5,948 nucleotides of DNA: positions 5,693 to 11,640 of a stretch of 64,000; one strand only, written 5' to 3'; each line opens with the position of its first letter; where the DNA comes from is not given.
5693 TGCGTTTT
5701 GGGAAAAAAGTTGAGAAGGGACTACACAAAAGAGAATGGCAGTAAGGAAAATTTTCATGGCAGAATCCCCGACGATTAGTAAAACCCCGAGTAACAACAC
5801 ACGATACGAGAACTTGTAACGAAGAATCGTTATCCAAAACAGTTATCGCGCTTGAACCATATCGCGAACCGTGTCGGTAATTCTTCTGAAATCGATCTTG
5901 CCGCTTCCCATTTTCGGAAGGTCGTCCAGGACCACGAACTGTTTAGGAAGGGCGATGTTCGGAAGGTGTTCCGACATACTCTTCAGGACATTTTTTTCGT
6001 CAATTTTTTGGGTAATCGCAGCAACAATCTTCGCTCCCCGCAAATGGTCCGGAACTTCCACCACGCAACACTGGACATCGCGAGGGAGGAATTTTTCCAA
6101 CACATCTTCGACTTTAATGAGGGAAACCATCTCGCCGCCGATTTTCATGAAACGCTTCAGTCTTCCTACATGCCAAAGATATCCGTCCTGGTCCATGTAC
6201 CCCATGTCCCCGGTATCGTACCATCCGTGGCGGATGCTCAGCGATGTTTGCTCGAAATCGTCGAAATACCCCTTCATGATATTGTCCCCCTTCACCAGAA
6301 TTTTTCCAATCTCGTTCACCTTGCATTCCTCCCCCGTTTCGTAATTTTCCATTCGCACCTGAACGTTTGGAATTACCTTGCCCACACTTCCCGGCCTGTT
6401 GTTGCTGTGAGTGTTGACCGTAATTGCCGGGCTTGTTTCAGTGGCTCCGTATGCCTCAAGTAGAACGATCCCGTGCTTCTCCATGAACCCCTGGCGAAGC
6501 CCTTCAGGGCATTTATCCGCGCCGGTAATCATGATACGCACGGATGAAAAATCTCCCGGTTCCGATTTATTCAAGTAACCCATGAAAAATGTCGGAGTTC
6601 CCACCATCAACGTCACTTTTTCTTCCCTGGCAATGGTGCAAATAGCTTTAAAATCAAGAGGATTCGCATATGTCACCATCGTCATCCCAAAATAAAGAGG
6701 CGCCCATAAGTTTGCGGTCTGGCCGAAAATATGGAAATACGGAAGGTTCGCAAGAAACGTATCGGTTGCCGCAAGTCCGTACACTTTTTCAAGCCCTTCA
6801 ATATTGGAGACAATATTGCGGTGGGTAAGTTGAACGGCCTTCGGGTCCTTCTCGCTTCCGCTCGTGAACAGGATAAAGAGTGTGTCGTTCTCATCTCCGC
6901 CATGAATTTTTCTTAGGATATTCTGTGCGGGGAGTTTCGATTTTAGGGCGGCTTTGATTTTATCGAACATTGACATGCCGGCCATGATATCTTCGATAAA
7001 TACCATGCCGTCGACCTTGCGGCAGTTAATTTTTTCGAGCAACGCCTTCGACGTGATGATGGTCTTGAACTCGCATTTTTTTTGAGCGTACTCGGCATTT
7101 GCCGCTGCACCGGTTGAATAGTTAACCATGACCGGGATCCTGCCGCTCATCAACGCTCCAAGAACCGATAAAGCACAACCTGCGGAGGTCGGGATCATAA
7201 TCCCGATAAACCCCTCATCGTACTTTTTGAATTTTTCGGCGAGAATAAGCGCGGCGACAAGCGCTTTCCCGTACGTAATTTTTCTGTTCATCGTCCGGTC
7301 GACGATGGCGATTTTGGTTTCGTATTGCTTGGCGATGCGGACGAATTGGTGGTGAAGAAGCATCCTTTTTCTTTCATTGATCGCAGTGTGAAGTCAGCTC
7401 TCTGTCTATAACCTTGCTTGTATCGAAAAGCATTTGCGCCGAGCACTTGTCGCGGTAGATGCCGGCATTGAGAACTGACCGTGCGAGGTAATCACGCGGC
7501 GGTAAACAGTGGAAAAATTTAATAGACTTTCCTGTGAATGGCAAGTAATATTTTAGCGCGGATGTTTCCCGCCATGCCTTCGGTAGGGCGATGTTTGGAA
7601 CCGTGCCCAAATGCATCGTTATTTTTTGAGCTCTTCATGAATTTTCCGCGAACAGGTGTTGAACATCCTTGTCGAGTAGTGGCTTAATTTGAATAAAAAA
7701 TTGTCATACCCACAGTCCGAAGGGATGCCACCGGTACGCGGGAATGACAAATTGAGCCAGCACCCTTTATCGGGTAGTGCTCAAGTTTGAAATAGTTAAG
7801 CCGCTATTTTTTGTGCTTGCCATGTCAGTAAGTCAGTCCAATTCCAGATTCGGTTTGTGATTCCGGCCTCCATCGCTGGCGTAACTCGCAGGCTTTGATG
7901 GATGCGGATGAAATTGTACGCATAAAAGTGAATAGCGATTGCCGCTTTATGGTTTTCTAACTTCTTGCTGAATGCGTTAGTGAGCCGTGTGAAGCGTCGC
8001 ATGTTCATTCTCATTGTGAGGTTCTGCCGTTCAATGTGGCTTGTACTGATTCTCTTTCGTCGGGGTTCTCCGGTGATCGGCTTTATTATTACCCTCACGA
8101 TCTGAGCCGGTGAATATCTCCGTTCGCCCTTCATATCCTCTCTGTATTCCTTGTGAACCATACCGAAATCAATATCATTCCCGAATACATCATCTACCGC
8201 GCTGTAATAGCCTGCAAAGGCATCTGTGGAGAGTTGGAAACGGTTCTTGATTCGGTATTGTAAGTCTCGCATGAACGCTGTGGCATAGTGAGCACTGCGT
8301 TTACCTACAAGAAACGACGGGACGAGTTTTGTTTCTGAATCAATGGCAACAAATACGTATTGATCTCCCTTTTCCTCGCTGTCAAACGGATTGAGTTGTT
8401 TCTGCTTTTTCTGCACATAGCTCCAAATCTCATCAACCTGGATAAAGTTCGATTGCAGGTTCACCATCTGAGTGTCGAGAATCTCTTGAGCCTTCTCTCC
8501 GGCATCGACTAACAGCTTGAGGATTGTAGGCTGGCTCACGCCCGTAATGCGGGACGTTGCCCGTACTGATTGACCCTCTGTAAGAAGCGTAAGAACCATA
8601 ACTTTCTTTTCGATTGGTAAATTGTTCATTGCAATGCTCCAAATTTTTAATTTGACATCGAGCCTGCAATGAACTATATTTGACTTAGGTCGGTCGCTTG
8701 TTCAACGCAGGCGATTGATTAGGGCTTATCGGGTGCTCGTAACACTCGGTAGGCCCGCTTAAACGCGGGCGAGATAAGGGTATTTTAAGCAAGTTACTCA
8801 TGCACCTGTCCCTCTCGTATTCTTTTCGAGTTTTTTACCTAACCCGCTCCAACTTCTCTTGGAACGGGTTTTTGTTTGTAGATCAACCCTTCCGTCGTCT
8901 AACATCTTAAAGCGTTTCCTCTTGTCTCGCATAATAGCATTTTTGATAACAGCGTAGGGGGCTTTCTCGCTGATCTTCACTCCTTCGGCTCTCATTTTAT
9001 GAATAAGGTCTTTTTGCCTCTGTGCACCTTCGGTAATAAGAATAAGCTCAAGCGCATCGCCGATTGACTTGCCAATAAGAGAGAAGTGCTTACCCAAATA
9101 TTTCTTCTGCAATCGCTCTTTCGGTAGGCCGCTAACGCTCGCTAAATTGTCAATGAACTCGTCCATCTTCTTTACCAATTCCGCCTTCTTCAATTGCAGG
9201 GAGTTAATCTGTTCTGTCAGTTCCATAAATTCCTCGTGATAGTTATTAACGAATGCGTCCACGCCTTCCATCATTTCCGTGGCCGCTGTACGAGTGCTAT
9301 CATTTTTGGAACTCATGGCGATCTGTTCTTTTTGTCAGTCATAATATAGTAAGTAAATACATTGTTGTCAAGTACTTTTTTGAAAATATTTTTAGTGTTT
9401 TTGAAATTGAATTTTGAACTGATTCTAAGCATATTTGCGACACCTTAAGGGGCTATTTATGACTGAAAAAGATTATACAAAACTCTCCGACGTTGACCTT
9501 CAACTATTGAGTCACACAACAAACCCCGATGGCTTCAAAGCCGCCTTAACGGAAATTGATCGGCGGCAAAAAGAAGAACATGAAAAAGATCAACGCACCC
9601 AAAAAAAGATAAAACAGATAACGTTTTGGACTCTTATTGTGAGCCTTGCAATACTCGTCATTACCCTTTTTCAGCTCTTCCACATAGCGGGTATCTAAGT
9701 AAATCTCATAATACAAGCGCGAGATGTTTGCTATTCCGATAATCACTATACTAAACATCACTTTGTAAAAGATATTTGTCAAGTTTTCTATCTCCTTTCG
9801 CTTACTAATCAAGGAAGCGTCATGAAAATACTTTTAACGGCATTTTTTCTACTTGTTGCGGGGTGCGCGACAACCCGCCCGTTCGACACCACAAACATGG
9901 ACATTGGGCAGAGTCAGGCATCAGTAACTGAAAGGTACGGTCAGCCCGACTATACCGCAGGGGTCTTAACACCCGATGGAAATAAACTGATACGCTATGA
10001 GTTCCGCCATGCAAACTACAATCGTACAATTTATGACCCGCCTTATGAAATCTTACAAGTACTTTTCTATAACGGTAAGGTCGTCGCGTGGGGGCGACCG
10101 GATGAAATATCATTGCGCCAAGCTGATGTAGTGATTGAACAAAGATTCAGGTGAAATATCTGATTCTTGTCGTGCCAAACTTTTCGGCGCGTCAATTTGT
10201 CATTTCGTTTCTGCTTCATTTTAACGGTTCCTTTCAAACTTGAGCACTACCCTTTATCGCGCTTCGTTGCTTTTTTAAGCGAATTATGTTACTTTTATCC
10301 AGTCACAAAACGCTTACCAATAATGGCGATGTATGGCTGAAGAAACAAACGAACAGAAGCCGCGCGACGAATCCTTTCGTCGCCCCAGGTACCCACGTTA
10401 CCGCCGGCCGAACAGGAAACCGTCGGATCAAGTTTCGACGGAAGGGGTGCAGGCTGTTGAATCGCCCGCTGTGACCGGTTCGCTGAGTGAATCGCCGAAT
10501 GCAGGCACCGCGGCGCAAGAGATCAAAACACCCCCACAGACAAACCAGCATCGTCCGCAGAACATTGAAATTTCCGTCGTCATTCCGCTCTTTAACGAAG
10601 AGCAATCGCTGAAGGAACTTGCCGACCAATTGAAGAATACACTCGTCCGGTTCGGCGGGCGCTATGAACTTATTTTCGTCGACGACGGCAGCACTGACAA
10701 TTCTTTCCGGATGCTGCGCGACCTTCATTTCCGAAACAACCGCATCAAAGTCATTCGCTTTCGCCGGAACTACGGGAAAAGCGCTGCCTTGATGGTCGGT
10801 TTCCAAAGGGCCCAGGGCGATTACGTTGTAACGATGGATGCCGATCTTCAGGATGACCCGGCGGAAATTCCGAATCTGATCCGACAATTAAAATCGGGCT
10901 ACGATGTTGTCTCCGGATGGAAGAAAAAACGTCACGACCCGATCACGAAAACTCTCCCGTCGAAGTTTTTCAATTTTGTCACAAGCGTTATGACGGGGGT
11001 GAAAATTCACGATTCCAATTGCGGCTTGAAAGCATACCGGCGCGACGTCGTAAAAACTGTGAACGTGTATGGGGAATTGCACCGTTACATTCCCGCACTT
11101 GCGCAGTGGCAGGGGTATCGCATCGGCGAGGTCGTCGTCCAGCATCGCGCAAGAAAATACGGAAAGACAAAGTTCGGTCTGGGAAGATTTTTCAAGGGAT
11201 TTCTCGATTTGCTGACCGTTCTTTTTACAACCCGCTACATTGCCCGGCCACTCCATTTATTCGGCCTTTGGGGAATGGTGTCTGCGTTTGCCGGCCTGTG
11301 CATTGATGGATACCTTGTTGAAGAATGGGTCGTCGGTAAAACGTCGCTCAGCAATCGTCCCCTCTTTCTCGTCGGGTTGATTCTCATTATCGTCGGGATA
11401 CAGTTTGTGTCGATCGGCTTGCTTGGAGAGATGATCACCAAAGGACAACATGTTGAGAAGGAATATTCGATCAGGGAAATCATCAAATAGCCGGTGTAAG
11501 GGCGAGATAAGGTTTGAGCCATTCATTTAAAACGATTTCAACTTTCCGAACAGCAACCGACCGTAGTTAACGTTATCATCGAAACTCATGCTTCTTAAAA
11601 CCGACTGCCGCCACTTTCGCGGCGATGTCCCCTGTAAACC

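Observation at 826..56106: Phased heptanucleotide (7-nt period) tracts fill intergenic spacers at nine or more loci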

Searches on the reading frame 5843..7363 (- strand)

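Call 82: search_protein_families(library=pfam, proteins=[window:5843-7363:-])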
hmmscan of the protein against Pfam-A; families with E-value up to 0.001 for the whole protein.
window:5843-7363:- (506 aa): 2 families
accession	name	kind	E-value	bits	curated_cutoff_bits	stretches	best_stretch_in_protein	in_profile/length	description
PF00501.34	AMP-binding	-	1.2e-66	225.6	29.9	1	9-367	3-384/384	AMP-binding enzyme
PF13193.12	AMP-binding_C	-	1.3e-09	39.3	24.5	1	430-489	13-76/76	AMP-binding enzyme C-terminal domain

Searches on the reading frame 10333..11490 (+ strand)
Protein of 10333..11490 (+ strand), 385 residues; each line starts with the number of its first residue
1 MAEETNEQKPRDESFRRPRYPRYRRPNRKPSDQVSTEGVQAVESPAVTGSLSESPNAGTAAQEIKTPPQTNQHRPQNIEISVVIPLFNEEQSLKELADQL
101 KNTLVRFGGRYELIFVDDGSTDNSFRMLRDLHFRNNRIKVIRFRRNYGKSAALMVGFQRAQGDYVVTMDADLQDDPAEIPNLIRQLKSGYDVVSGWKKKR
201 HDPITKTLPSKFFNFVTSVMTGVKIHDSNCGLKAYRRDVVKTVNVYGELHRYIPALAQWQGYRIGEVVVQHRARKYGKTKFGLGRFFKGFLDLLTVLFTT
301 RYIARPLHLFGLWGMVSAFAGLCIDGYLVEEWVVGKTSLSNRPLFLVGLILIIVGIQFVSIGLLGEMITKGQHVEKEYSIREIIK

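Call 67: search_protein_families(library=pfam, proteins=[window:10333-11490:+])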
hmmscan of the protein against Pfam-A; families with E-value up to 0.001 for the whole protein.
window:10333-11490:+ (385 aa): 3 families
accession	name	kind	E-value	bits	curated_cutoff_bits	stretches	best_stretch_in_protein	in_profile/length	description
PF00535.33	Glycos_transf_2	-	1.3e-35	123.2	23.3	1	81-242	1-166/168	Glycosyl transferase family 2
PF10111.15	Glyco_tranf_2_2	-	8.5e-08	32.4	27.3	1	81-171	1-91/276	Glycosyltransferase like family 2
PF13641.12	Glyco_tranf_2_3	-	8.9e-08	32.9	27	1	80-198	3-124/230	Glycosyltransferase like family 2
